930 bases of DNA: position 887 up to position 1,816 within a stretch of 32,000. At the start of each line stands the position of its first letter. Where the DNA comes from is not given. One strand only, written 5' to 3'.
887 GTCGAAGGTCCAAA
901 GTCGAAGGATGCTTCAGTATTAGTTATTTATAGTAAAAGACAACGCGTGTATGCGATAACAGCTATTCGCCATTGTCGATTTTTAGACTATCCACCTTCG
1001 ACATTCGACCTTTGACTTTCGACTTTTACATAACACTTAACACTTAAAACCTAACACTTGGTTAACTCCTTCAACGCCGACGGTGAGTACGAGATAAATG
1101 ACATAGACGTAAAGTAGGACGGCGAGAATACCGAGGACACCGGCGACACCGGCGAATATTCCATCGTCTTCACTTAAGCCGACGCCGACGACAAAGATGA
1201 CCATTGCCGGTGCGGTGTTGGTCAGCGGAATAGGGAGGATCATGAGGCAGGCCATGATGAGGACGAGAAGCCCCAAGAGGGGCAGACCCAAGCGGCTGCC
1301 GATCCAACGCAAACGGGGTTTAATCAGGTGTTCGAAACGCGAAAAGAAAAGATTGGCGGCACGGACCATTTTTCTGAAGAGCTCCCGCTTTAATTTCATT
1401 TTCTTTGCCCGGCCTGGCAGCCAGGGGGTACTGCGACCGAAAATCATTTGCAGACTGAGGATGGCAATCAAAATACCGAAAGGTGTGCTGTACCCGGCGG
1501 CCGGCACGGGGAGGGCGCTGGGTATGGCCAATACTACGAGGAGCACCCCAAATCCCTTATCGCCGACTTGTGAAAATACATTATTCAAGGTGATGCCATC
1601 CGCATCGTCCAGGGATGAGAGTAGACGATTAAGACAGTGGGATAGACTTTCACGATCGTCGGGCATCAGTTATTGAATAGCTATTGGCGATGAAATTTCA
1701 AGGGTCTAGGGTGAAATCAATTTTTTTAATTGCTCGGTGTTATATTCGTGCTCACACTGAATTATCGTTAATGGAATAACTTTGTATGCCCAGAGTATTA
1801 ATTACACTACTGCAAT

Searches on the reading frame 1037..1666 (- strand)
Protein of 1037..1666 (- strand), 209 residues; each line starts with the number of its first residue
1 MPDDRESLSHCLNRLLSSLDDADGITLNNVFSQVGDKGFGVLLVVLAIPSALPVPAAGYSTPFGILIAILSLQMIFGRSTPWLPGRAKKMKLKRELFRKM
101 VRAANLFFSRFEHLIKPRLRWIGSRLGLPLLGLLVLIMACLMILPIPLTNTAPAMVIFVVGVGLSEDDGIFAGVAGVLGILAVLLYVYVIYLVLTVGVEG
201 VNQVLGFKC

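Call 69: find_encoding_contigs(protein=window:1037-1666:-, flank=10000, max_places=1)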
Protein window:1037-1666:- (209 aa): 3 contigs read that carry it; 1 place shown.
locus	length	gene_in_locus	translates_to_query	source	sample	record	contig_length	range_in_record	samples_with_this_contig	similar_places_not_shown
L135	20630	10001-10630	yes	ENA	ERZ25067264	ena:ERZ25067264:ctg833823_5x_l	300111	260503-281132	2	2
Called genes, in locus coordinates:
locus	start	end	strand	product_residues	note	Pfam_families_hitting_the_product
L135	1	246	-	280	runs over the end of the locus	PF02569:Pantoate_ligase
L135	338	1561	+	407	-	PF00155:Aminotran_1_2, PF04864:Alliinase_C (faint)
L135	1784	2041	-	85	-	-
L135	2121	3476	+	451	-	PF00202:Aminotran_3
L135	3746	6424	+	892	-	PF03176:MMPL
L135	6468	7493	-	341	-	PF03706:LPG_synthase_TM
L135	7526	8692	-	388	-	PF13439:Glyco_transf_4 (weak), PF13579:Glyco_trans_4_4 (weak), PF20706:GT4-conflict, PF00534:Glycos_transf_1, PF13692:Glyco_trans_1_4, PF13524:Glyco_trans_1_2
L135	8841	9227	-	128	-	PF02410:RsfS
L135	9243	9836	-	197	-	PF01467:CTP_transf_like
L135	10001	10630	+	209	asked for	PF06055:ExoD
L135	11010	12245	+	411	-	-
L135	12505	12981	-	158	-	PF14345:GDYXXLXY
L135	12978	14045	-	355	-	PF14351:DUF4401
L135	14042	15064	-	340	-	PF09925:DUF2157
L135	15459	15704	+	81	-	PF01527:HTH_Tnp_1, PF13551:HTH_29 (weak)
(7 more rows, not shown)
